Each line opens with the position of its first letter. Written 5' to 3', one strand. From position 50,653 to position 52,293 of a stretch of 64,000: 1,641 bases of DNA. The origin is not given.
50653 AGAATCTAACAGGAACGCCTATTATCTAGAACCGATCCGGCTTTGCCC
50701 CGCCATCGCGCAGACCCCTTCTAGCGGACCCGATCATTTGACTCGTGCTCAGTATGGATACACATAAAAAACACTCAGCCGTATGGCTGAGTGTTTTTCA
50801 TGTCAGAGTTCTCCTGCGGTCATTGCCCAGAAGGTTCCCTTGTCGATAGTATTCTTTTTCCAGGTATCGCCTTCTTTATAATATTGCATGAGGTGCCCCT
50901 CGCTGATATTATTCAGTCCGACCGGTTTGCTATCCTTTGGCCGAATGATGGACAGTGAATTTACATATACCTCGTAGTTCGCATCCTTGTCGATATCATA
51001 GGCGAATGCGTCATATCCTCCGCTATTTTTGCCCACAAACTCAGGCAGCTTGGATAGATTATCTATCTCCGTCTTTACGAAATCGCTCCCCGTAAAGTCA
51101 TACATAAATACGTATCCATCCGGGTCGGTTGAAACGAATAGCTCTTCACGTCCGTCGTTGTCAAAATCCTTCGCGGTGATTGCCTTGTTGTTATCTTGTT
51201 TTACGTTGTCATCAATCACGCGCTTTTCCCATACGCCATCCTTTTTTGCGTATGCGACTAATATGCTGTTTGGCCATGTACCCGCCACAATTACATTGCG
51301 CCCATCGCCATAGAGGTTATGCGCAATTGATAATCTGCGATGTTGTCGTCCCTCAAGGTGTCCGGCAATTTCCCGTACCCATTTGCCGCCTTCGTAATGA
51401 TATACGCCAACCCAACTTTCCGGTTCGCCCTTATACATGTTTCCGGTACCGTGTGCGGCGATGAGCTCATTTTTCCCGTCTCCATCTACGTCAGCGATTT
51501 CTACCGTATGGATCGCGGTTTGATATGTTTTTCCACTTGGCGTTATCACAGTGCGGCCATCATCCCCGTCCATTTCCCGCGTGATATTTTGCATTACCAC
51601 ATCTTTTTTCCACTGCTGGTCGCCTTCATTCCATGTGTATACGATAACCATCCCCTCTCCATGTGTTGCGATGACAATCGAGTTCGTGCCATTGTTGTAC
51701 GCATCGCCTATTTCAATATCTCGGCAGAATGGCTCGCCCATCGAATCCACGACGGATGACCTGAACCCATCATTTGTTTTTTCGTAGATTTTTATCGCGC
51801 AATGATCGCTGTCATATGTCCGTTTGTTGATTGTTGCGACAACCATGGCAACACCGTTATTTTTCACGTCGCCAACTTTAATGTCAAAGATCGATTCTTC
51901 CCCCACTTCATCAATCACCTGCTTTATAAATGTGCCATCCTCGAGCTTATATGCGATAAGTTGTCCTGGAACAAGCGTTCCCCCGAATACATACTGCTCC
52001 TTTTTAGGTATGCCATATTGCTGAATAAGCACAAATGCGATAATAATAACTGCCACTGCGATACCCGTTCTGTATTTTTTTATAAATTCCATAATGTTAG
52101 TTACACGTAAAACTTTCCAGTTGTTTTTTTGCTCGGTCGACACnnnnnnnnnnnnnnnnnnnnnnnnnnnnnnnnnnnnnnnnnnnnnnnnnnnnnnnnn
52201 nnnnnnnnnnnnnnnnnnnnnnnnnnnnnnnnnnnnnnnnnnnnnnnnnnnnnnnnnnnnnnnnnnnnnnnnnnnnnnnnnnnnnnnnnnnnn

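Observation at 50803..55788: Island operon: ABC ATPase, ABC-2 permease, membrane-anchor protein and FG-GAP propeller, with a second divergent secreted FG-GAP protein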

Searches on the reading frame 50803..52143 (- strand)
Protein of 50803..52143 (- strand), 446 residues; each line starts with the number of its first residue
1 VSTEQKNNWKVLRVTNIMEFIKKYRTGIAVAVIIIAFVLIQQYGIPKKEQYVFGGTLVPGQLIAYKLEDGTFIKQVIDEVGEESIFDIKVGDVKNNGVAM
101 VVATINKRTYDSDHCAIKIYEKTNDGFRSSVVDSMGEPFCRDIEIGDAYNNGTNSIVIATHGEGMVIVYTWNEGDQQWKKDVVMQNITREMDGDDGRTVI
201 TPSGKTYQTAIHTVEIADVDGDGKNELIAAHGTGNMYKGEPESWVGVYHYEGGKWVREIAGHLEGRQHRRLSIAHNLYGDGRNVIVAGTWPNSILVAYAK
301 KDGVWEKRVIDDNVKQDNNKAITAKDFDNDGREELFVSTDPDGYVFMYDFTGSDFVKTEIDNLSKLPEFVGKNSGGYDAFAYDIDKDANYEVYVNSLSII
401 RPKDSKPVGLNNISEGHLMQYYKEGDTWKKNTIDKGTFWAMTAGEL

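Call 3: search_protein_families(library=pfam, proteins=[window:50803-52143:-], max_evalue=0.1)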
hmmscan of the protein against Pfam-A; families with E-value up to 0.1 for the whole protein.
window:50803-52143:- (446 aa): 8 families
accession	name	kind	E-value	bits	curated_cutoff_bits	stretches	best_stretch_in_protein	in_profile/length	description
PF13517.12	FG-GAP_3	-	1.3e-09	38.9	26.9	3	326-394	1-61/61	FG-GAP-like repeat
PF15907.11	Itfg2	-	7.2e-05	22.6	27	1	143-231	20-95/330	Integrin-alpha FG-GAP repeat-containing protein 2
PF01839.29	FG-GAP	-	0.00093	19.5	22.1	0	215-230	6-21/37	FG-GAP repeat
PF25292.1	Beta-prop_CGLA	-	0.0014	18.6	26.8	0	285-353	2-64/316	Lambda-carrageenase beta-propeller domain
PF23743.1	Beta-prop_BBS7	-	0.0019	18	27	1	271-354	173-255/299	BBS7 beta-propeller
PF14783.12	BBS2_Mid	-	0.0094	16.5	27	0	322-340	2-20/108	Ciliary BBSome complex subunit 2, middle region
PF14779.12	BBS1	-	0.042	13.7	27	0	208-238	13-43/254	Ciliary BBSome complex subunit 1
PF21504.2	FLIC_barrel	-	0.054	13.8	27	0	192-210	19-38/44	Flagellin, barrel domain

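Call 9: search_protein_families(library=ncbifam, proteins=[window:50803-52092:-], max_evalue=0.01)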
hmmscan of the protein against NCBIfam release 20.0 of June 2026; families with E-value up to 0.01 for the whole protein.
window:50803-52092:- (429 aa): 0 families

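Call 11: find_homologous_proteins(query=window:50803-52092:-, max_evalue=0.001)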
Query window:50803-52092:- (429 aa): 134 proteins with E <= 0.001 among 3537 candidates; the best 120 are listed.
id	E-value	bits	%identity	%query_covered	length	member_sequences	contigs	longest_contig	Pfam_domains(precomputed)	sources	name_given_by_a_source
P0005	1.0e-290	982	100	100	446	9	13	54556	PF13517.13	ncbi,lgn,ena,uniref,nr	ncbi:MAG: hypothetical protein UY31_C0054G0003 [Candidatus Wolfebacteria bacterium GW2011_GWE1_48_7]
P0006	1.3e-226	771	78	100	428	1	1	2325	PF15907.12,PF13517.13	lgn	-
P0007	4.8e-151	522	53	95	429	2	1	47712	PF01839.30,PF15907.12,PF13517.13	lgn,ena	-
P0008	1.7e-150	520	54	95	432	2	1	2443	PF15907.12,PF13517.13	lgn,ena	-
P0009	2.2e-49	187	29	97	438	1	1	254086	PF01839.30,PF15907.12,PF13517.13,PF14783.13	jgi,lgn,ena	-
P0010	2.8e-49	187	27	93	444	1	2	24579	PF01839.30,PF15907.12,PF13517.13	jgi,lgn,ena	-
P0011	3.9e-44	170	30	98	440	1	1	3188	PF15907.12,PF13517.13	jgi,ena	-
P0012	6.2e-42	162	28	100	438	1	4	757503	PF01839.30,PF15907.12,PF13517.13,PF14783.13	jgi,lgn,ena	jgi:hypothetical protein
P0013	7.1e-42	162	31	99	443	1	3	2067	PF15907.12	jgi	jgi:hypothetical protein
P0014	5.8e-41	159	28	96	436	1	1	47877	PF15907.12,PF13517.13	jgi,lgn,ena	-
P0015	4.6e-33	133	25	96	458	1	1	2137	PF15907.12,PF13517.13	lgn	-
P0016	1.4e-21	95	32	46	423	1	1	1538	PF01839.30,PF13517.13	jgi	-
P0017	6.3e-17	80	28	60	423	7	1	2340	PF01839.30,PF21348.4,PF25292.1,PF15907.12,PF13517.13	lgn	-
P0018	7.1e-17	80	26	79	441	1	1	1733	PF01839.30,PF13517.13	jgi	jgi:hypothetical protein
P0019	1.1e-16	79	26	67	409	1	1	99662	PF01839.30,PF13517.13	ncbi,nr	ncbi:MAG: VCBS repeat-containing protein [Proteobacteria bacterium]|nr:VCBS repeat-containing protei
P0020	1.3e-16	79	28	60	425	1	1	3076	PF01839.30,PF21348.4,PF25292.1,PF15907.12,PF13517.13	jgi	jgi:hypothetical protein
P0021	1.7e-16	79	26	52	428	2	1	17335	PF01839.30,PF21348.4,PF15907.12,PF13517.13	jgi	jgi:hypothetical protein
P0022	2.3e-16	78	28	60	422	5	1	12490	PF01839.30,PF13517.13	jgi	-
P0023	3.2e-16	78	26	73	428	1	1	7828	PF01839.30,PF25292.1,PF13517.13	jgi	jgi:hypothetical protein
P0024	1.2e-15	76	32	34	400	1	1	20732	PF01839.30,PF21348.4,PF16743.11,PF15907.12,PF13517.13,PF14783.13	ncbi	-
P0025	3.7e-15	74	29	52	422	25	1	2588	PF01839.30,PF13517.13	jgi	-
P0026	4.4e-15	74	28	60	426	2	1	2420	PF01839.30,PF21348.4,PF25292.1,PF15907.12,PF13517.13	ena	-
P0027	1.1e-14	73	24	74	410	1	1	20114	PF01839.30,PF13517.13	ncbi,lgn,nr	ncbi:MAG: VCBS repeat-containing protein [Deltaproteobacteria bacterium]|nr:MAG: VCBS repeat-contain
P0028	1.4e-14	72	23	78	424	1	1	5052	PF01839.30,PF15907.12,PF13517.13,PF14783.13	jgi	-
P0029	1.5e-14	72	28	60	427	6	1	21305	PF01839.30,PF21348.4,PF25292.1,PF15907.12,PF13517.13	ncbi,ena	-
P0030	5.1e-14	70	29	60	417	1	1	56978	PF01839.30,PF21348.4,PF25292.1,PF13517.13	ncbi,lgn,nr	ncbi:MAG: VCBS repeat-containing protein [Deltaproteobacteria bacterium]|nr:VCBS repeat-containing p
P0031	1.6e-13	69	29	60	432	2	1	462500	PF01839.30,PF15907.12,PF13517.13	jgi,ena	-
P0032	1.8e-13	69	27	60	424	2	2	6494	PF01839.30,PF15907.12,PF13517.13,PF14783.13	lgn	-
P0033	3.9e-13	68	26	59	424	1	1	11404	PF01839.30,PF13517.13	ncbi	-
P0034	6.8e-13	67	24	60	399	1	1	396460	PF01839.30,PF13517.13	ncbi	-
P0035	8.1e-13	66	26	52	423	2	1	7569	PF01839.30,PF13517.13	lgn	-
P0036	1.0e-12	66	23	79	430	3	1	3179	PF01839.30,PF13517.13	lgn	-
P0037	4.3e-12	64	25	60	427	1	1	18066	PF01839.30,PF13517.13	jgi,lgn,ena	-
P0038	4.3e-12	64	26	59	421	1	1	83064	PF01839.30,PF21348.4,PF15907.12,PF13517.13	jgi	jgi:hypothetical protein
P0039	5.3e-12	64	28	53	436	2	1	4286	PF01839.30,PF16743.11,PF25292.1,PF15907.12,PF13517.13,PF14783.13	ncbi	-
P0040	7.0e-12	63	27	67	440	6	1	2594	PF01839.30,PF13517.13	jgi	-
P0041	9.8e-12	63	30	60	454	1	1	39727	PF01839.30,PF13517.13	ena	-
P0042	1.1e-11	63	23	72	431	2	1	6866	PF01839.30,PF13517.13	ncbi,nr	ncbi:MAG: VCBS repeat-containing protein [Myxococcales bacterium]|nr:VCBS repeat-containing protein 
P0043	1.3e-11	62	30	53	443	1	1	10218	PF01839.30,PF25292.1,PF15907.12,PF13517.13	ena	-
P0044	1.5e-11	62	30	53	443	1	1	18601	PF01839.30,PF25292.1,PF15907.12,PF13517.13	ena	-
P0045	1.8e-11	62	26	72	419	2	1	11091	PF01839.30,PF15907.12,PF13517.13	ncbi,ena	-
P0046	2.0e-11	62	27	52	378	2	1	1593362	PF01839.30,PF13517.13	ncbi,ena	-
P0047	3.1e-11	61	24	57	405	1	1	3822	PF01839.30,PF13517.13,PF14783.13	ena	-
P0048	4.0e-11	61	26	66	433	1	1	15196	PF01839.30,PF13517.13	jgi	-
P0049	7.3e-11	60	29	34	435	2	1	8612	PF01839.30,PF15907.12,PF13517.13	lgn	-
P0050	8.0e-11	60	29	34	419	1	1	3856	PF01839.30,PF21348.4,PF15907.12,PF13517.13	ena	-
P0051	9.2e-11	60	25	58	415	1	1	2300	PF01839.30,PF13517.13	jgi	-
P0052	9.4e-11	60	25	65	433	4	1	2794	PF01839.30,PF15907.12,PF13517.13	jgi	-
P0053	1.2e-10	59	24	64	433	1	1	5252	PF01839.30,PF13517.13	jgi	jgi:hypothetical protein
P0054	1.3e-10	59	25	59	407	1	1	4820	PF01839.30,PF13517.13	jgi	-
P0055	1.3e-10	59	25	59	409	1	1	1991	PF01839.30,PF13517.13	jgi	-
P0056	2.0e-10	59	27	60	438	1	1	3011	PF01839.30,PF15907.12,PF13517.13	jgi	jgi:hypothetical protein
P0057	2.3e-10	58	28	60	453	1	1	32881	PF01839.30,PF13517.13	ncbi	-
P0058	3.2e-10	58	28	60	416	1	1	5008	PF01839.30,PF13517.13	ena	-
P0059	4.4e-10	57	27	59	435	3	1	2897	PF01839.30,PF13517.13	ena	-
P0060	4.7e-10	57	25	60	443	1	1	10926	PF01839.30,PF25292.1,PF15907.12,PF13517.13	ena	-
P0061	6.3e-10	57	24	53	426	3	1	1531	PF01839.30,PF15907.12,PF13517.13,PF14783.13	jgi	-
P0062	2.0e-9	55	23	60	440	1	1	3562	PF01839.30,PF15907.12,PF13517.13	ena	-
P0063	2.2e-9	55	27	64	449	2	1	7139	PF01839.30,PF15907.12,PF13517.13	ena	-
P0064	2.2e-9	55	25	60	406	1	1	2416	PF01839.30,PF13517.13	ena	-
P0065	2.5e-9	55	25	65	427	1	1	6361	PF01839.30,PF13517.13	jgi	jgi:hypothetical protein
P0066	2.6e-9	55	23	60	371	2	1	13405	PF01839.30,PF13517.13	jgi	-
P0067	2.8e-9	55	27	60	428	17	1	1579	PF01839.30,PF13517.13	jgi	jgi:hypothetical protein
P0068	2.8e-9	55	27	63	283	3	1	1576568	PF01839.30,PF13517.13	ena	-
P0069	3.8e-9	54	26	66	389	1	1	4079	PF01839.30,PF13517.13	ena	-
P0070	3.9e-9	54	23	59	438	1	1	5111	PF01839.30,PF13517.13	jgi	jgi:hypothetical protein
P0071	3.9e-9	54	27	60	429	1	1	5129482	PF01839.30,PF13517.13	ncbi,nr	ncbi:MAG: VCBS repeat-containing protein [Acidobacteriota bacterium]|nr:MAG: VCBS repeat-containing 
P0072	4.4e-9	54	25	51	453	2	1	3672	PF01839.30,PF13517.13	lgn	-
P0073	5.0e-9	54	28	61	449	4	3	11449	PF01839.30,PF13517.13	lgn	-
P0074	5.7e-9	54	29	61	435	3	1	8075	PF01839.30,PF13517.13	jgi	jgi:hypothetical protein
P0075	6.4e-9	54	27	59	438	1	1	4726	PF01839.30,PF16743.11,PF15907.12,PF13517.13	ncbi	-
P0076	7.1e-9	53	26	60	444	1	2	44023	PF01839.30,PF15907.12,PF13517.13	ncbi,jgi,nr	ncbi:MAG: VCBS repeat-containing protein [Deltaproteobacteria bacterium]|nr:VCBS repeat-containing p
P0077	8.1e-9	53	24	66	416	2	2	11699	PF01839.30,PF16743.11,PF25292.1,PF13517.13,PF14783.13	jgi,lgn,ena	-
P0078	8.1e-9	53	26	60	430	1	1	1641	PF01839.30,PF13517.13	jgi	jgi:hypothetical protein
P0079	8.1e-9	53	24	60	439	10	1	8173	PF01839.30,PF13517.13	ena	-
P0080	1.2e-8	53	27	60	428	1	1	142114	PF01839.30,PF21348.4,PF13517.13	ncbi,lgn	-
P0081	1.3e-8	53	27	60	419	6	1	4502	PF01839.30,PF21348.4,PF25292.1,PF13517.13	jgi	-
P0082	1.4e-8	52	26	60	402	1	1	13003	PF01839.30,PF13517.13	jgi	jgi:hypothetical protein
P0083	1.8e-8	52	28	60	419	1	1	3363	PF01839.30,PF15907.12,PF13517.13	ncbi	-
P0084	1.8e-8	52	26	60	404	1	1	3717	PF01839.30,PF13517.13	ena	-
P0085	2.1e-8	52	25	68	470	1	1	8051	PF01839.30,PF13517.13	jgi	jgi:hypothetical protein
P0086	2.2e-8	52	25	46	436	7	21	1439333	PF01839.30,PF15907.12,PF13517.13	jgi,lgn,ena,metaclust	metaclust:\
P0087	2.3e-8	52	27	66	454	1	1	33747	PF01839.30,PF13517.13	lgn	-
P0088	3.1e-8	51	26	60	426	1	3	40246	PF01839.30,PF13517.13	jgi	jgi:hypothetical protein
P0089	3.8e-8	51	26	60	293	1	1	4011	PF01839.30,PF13517.13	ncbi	ncbi:MAG: VCBS repeat-containing protein, partial [Myxococcota bacterium]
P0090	4.4e-8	51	25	60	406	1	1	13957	PF01839.30,PF13517.13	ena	-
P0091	5.3e-8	51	25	65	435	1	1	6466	PF01839.30,PF15907.12,PF13517.13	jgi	jgi:hypothetical protein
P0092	8.7e-8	50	26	60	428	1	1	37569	PF01839.30,PF13517.13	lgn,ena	-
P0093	1.0e-7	50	24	66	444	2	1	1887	PF01839.30,PF13517.13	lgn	-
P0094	1.3e-7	49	25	27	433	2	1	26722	PF01839.30,PF14779.13,PF25292.1,PF15907.12,PF13517.13,PF14783.13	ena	-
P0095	1.4e-7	49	26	59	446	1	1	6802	PF01839.30,PF13517.13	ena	-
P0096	1.5e-7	49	27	62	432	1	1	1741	PF01839.30,PF13517.13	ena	-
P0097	1.7e-7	49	25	69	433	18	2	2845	PF01839.30,PF16743.11,PF13517.13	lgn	-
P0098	1.8e-7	49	24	65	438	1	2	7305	PF01839.30,PF13517.13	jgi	jgi:hypothetical protein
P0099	2.2e-7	49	25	60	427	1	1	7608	PF01839.30,PF15907.12,PF13517.13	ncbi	-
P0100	2.3e-7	48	26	60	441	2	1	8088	PF01839.30,PF25292.1,PF15907.12,PF13517.13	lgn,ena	-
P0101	2.4e-7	48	24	59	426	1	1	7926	PF01839.30,PF13517.13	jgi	jgi:hypothetical protein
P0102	2.8e-7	48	24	60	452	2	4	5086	PF01839.30,PF13517.13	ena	-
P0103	2.8e-7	48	23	53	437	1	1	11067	PF01839.30,PF21348.4,PF25292.1,PF15907.12,PF13517.13,PF14783.13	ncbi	-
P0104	2.9e-7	48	25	49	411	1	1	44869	PF13517.13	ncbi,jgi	jgi:hypothetical protein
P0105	3.1e-7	48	25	60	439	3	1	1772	PF01839.30,PF13517.13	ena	-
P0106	3.5e-7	48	27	61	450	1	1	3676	PF01839.30,PF13517.13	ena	-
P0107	4.1e-7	48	27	60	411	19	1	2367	PF01839.30,PF13517.13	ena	-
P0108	4.9e-7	47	25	59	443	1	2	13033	PF01839.30,PF21348.4,PF15907.12,PF13517.13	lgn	-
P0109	5.6e-7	47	27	74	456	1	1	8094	PF01839.30,PF13517.13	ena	-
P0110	8.2e-7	47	25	48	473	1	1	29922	PF01839.30,PF13517.13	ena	-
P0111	1.1e-6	46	25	69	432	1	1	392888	PF01839.30,PF13517.13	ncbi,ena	-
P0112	1.1e-6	46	28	60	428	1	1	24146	PF01839.30,PF13517.13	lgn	-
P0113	1.3e-6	46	25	66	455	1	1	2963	PF01839.30,PF13517.13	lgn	-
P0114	1.3e-6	46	27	55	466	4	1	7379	PF01839.30,PF15907.12,PF13517.13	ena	-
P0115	1.5e-6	46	22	68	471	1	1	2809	PF01839.30,PF13517.13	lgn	-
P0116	2.2e-6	45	26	62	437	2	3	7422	PF01839.30,PF13517.13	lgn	-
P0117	2.4e-6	45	27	59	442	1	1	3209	PF01839.30,PF21348.4,PF13517.13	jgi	-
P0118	6.3e-6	44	25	60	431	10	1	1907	PF01839.30,PF13517.13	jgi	jgi:hypothetical protein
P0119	6.4e-6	44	20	79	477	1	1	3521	PF01839.30,PF13517.13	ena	-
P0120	8.0e-6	43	25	49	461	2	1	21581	PF01839.30,PF13517.13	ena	-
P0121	1.3e-5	43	23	66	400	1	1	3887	PF01839.30,PF13517.13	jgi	-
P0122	1.5e-5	43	23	66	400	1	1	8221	PF01839.30,PF13517.13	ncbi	-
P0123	1.8e-5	42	26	35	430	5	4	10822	PF01839.30,PF21348.4,PF16743.11,PF15907.12,PF13517.13,PF14783.13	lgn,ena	-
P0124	1.8e-5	42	25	26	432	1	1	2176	PF01839.30,PF21348.4,PF14779.13,PF15907.12,PF13517.13,PF14783.13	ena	-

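Call 12: find_encoding_contigs(protein=P0007, flank=8000, max_places=2)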
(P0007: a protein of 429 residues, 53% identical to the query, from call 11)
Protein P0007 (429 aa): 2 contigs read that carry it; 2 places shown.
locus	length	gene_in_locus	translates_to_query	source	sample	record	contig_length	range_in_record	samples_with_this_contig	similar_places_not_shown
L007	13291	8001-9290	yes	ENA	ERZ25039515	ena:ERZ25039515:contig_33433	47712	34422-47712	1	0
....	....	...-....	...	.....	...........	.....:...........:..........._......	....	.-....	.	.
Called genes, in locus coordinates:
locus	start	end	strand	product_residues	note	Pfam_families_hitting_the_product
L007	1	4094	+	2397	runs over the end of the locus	-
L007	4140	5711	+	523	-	PF01663:Phosphodiest, PF00884:Sulfatase (weak)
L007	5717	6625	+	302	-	PF00005:ABC_tran, PF13304:AAA_21 (faint)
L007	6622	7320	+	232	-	PF01061:ABC2_membrane, PF12698:ABC2_membrane_3 (weak)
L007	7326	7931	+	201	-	-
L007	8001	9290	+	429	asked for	PF13517:FG-GAP_3 (faint), PF15907:Itfg2 (faint), PF01839:FG-GAP (faint)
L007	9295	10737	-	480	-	PF01663:Phosphodiest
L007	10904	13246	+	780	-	PF04932:Wzy_C, PF24575:TPR_Slam (weak), PF12895:ANAPC3, PF14559:TPR_19 (weak), PF07719:TPR_2 (weak), PF13424:TPR_12, PF13432:TPR_16, PF00515:TPR_1, +13 more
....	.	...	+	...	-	?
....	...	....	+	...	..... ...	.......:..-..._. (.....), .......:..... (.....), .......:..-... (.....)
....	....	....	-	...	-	?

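Call 13: find_encoding_contigs(protein=P0009, flank=8000, max_places=2)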
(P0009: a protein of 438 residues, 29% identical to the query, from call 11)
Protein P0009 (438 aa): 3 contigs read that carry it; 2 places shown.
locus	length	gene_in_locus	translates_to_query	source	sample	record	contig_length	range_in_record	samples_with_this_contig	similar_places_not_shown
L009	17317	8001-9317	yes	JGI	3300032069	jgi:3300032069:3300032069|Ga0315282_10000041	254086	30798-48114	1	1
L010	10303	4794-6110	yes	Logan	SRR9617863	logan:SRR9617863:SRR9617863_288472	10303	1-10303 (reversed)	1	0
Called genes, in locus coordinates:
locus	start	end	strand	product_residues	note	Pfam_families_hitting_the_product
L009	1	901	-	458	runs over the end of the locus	PF13231:PMT_2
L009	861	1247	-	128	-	-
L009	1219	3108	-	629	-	-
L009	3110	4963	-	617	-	-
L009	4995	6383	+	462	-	PF23545:Zn_ribbon_HMPTM (weak), PF04055:Radical_SAM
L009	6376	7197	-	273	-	-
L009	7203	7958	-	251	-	PF01209:Ubie_methyltran, PF03848:TehB, PF05175:MTS, PF13489:Methyltransf_23, PF13847:Methyltransf_31, PF08241:Methyltransf_11, PF08242:Methyltransf_12, PF13649:Methyltransf_25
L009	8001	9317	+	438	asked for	PF13517:FG-GAP_3 (faint), PF14783:BBS2_Mid (faint), PF15907:Itfg2 (weak), PF01839:FG-GAP (faint)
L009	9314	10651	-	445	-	PF00884:Sulfatase, PF01663:Phosphodiest, PF16347:SGSH_C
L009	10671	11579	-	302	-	-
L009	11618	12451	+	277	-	PF01040:UbiA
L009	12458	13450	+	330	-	PF00535:Glycos_transf_2, PF10111:Glyco_tranf_2_2, PF13506:Glyco_transf_21, PF13641:Glyco_tranf_2_3, PF13632:Glyco_trans_2_3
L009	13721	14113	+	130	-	-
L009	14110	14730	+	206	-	PF01909:NTP_transf_2, PF18765:Polbeta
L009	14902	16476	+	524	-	PF00009:GTP_EFTU, PF03144:GTP_EFTU_D2, PF03143:GTP_EFTU_D3, PF22594:GTP-eEF1A_C (weak)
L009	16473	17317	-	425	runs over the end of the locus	PF00374:NiFeSe_Hases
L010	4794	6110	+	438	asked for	PF13517:FG-GAP_3 (faint), PF14783:BBS2_Mid (faint), PF15907:Itfg2 (weak), PF01839:FG-GAP (faint)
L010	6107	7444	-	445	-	PF00884:Sulfatase, PF01663:Phosphodiest, PF16347:SGSH_C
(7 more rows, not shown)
